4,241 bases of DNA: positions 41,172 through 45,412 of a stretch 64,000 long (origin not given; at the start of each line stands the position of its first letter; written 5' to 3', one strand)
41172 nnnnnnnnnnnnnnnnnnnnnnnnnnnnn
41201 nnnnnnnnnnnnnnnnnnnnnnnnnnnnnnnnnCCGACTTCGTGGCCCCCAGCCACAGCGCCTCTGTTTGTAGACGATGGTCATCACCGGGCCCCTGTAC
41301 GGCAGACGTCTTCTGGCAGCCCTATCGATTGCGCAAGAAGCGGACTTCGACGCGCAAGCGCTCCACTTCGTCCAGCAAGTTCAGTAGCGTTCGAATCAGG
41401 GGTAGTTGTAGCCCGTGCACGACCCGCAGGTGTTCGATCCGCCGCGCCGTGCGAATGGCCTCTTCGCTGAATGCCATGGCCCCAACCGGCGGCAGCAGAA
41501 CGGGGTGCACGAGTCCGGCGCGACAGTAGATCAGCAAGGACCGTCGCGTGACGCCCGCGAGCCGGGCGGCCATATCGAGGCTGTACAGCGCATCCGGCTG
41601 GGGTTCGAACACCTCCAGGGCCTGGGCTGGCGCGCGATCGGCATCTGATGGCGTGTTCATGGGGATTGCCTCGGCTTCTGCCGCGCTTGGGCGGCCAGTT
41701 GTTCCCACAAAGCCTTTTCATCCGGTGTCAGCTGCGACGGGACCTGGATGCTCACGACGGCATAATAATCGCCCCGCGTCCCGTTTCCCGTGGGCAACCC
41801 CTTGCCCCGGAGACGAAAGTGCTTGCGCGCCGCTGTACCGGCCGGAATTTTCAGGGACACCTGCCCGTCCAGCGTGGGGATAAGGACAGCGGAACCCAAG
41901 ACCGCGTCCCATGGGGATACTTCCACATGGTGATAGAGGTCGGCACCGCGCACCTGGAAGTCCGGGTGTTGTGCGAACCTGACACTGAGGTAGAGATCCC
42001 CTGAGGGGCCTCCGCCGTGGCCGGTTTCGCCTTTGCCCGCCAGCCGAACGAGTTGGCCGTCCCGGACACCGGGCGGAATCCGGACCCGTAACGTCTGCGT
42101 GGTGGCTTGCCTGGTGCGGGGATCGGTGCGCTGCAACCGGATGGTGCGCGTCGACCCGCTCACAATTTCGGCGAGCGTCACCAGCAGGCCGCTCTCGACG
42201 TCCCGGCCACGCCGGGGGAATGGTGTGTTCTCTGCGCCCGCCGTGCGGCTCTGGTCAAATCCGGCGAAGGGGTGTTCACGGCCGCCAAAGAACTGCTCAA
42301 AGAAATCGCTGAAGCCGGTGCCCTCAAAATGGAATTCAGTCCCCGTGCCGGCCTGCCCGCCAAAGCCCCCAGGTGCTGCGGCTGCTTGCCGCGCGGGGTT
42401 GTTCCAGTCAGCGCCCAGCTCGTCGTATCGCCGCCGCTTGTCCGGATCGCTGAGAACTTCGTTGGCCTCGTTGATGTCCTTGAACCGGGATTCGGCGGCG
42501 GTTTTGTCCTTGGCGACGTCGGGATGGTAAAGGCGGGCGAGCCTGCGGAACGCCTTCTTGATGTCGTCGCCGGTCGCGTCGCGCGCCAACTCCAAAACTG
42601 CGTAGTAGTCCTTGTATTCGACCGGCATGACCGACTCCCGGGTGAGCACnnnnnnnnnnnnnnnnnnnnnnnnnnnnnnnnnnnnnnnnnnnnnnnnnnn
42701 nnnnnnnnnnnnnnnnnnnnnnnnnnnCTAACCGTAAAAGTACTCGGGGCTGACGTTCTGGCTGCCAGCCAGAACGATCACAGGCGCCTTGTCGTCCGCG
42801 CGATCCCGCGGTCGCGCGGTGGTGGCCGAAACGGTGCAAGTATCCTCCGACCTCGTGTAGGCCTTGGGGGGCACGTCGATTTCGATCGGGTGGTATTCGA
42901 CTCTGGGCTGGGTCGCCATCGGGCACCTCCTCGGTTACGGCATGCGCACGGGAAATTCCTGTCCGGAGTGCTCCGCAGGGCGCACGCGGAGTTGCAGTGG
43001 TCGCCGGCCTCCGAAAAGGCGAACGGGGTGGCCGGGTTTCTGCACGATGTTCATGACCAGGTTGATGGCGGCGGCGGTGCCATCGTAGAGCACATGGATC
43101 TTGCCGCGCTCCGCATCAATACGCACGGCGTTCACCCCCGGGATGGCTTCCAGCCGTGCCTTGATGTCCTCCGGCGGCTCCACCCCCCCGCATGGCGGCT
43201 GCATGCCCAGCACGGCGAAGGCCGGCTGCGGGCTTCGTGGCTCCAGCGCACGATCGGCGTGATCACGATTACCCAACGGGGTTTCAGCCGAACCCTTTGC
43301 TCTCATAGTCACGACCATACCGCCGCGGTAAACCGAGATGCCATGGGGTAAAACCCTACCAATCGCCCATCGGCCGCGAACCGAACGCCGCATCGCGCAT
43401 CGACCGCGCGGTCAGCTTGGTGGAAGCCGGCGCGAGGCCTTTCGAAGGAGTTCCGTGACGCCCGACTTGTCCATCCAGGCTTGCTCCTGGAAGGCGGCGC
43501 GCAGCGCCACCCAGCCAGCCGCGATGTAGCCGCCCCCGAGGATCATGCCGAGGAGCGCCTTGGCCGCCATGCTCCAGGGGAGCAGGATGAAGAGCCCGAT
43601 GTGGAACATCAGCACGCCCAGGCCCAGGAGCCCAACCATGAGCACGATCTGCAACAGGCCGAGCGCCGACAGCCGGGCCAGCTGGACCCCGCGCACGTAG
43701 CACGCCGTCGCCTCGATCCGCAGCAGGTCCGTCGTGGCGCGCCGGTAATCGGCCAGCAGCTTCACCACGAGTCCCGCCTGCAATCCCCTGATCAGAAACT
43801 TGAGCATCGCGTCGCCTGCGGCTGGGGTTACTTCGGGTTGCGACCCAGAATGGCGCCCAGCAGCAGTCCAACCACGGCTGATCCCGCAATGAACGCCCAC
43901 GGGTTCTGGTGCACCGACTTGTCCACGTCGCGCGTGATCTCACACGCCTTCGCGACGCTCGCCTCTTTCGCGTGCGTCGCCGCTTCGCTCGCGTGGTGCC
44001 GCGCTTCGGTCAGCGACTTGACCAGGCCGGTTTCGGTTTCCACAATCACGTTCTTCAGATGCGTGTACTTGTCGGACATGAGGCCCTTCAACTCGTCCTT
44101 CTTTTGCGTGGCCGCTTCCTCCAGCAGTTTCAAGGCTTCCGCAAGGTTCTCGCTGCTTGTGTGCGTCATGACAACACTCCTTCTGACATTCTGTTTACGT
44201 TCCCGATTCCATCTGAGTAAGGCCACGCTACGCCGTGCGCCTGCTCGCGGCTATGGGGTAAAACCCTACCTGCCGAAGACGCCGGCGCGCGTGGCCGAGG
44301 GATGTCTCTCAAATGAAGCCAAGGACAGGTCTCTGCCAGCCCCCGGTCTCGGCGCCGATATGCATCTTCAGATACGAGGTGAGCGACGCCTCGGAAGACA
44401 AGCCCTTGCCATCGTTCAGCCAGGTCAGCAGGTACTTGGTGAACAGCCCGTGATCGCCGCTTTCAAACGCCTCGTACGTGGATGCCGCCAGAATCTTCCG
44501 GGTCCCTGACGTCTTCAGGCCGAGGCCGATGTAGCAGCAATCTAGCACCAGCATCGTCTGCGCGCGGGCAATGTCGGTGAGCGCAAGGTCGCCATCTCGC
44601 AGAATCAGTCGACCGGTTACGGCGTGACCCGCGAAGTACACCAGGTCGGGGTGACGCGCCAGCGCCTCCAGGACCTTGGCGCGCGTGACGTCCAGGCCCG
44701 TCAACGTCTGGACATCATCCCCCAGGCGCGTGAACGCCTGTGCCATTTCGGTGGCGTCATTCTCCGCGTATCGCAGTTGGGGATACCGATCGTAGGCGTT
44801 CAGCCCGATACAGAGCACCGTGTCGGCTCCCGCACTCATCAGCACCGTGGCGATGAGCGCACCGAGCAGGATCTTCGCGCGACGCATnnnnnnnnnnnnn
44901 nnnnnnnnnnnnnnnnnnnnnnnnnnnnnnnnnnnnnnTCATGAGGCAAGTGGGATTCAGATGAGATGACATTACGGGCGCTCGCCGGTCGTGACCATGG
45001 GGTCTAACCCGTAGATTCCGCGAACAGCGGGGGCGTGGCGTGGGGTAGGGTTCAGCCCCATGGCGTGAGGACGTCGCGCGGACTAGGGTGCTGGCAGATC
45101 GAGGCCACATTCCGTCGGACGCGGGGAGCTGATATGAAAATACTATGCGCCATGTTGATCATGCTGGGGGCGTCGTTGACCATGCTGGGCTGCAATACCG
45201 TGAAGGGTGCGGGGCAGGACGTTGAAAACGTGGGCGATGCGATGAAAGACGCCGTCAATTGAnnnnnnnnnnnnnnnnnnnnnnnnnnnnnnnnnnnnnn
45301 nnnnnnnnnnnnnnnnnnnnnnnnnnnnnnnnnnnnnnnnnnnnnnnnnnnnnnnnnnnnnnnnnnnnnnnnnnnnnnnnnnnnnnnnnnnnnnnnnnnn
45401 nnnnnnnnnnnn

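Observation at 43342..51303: Conserved ~20-nt motif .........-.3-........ upstream of five stress-type loci (putative regulon signature)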

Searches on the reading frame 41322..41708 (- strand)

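Call 11: search_protein_families(library=pfam, proteins=[window:41322-41708:-], max_evalue=0.01)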
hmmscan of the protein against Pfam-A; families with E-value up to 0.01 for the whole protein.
window:41322-41708:- (128 aa): 2 families
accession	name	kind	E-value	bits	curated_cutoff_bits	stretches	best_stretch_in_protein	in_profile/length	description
PF13411.12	MerR_1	-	1.5e-08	35.1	21.6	1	42-110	1-67/69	MerR HTH family regulatory protein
PF13591.12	MerR_2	-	0.00016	21.8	29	1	63-127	22-84/84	MerR HTH family regulatory protein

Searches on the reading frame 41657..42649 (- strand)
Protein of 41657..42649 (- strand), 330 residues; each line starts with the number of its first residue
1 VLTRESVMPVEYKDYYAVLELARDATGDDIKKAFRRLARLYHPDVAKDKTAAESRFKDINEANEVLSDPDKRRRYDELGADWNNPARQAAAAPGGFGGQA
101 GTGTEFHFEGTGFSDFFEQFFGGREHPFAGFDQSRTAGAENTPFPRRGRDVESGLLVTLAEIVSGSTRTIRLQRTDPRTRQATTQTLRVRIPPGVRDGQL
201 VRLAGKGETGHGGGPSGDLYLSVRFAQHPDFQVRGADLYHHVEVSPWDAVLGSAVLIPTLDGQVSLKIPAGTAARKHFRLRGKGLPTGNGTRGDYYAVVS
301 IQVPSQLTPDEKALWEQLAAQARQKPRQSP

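Call 11: search_protein_families(library=pfam, proteins=[window:41657-42649:-], max_evalue=0.01)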
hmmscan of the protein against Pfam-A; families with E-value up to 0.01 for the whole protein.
window:41657-42649:- (330 aa): 2 families
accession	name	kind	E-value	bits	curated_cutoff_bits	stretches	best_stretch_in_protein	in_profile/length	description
PF01556.23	DnaJ_C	-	1.3e-43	149.1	26.6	1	154-304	4-152/152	DnaJ C terminal domain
PF00226.36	DnaJ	-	1.9e-24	86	27.8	1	14-76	1-63/63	DnaJ domain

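Call 37: find_encoding_contigs(protein=window:41657-42649:-, flank=1000, max_places=3)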
Protein window:41657-42649:- (330 aa): no gene with exactly this product is on record in the collection.
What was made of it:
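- Tried and rejected: Exact-protein look-up of the CbpA-like ORF failed, probably because of the start-codon choice (call 37).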

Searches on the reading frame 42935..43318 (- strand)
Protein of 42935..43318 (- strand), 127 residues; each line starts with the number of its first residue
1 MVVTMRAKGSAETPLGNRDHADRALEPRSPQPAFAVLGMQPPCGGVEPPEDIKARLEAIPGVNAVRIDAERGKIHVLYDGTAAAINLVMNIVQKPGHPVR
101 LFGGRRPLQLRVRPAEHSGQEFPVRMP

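Call 11: search_protein_families(library=pfam, proteins=[window:42935-43318:-], max_evalue=0.01)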
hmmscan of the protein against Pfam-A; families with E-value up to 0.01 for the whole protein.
window:42935-43318:- (127 aa): 1 family
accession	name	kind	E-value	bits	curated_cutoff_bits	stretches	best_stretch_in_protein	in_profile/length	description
PF00403.32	HMA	-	0.0074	17.1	24.8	0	51-82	15-46/62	Heavy-metal-associated domain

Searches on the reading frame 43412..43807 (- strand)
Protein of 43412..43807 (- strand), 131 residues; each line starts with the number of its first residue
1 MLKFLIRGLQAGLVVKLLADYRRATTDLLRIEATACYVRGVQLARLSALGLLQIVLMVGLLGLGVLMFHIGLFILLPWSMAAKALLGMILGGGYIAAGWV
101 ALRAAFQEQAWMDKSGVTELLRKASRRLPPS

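Call 11: search_protein_families(library=pfam, proteins=[window:43412-43807:-], max_evalue=0.01)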
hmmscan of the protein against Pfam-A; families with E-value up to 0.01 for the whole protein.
window:43412-43807:- (131 aa): 0 families

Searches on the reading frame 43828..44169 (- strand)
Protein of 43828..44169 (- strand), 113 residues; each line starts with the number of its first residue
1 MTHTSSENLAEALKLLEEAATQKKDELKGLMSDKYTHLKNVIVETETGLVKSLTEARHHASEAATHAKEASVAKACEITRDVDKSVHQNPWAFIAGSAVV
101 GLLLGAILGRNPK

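Call 11: search_protein_families(library=pfam, proteins=[window:43828-44169:-], max_evalue=0.01)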
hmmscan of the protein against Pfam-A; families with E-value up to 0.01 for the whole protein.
window:43828-44169:- (113 aa): 1 family
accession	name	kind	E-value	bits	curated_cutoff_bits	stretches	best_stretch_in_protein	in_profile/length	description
PF19029.5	DUF883_C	-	2e-06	27.8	27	1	83-110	2-29/30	DUF883 C-terminal glycine zipper region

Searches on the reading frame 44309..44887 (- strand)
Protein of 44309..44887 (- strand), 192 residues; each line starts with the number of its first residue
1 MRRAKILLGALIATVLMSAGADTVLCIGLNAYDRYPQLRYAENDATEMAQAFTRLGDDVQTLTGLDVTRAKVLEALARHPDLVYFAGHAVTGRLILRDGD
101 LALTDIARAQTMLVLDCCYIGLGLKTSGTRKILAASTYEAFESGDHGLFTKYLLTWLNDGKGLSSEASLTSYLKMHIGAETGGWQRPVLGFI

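Call 11: search_protein_families(library=pfam, proteins=[window:44309-44887:-], max_evalue=0.01)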
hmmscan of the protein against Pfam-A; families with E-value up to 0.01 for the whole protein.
window:44309-44887:- (192 aa): 2 families
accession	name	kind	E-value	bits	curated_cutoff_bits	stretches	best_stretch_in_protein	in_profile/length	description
PF00656.27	Peptidase_C14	-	2.2e-08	34.5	21.4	1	24-116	4-109/233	Caspase domain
PF12770.12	CHAT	-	6.1e-06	26.3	24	1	25-126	82-206/289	CHAT domain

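Call 38: find_encoding_contigs(protein=window:44309-44887:-, flank=1000, max_places=3)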
Protein window:44309-44887:- (192 aa): 1 contig read that carries it; 1 place shown.
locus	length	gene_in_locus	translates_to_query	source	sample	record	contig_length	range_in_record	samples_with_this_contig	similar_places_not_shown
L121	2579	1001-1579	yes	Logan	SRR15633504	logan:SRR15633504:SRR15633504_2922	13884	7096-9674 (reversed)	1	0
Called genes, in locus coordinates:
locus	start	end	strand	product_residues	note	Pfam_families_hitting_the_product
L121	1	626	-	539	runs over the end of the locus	PF13084:DUF3943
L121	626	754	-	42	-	PF08085:Entericidin (weak)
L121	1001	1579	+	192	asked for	PF12770:CHAT (weak), PF00656:Peptidase_C14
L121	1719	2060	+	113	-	PF19029:DUF883_C (weak)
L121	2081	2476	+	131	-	-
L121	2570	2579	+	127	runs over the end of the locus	-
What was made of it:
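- Tried and rejected: The caspase-like protein traced the window only to a Logan assembly with no taxonomy (call 38).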

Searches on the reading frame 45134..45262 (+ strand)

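Call 11: search_protein_families(library=pfam, proteins=[window:45134-45262:+], max_evalue=0.01)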
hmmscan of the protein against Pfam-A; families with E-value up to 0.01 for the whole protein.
window:45134-45262:+ (42 aa): 1 family
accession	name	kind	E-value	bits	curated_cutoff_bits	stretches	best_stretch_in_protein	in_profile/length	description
PF08085.16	Entericidin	-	5.8e-07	29.8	23.3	1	22-40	1-19/20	Entericidin EcnA/B family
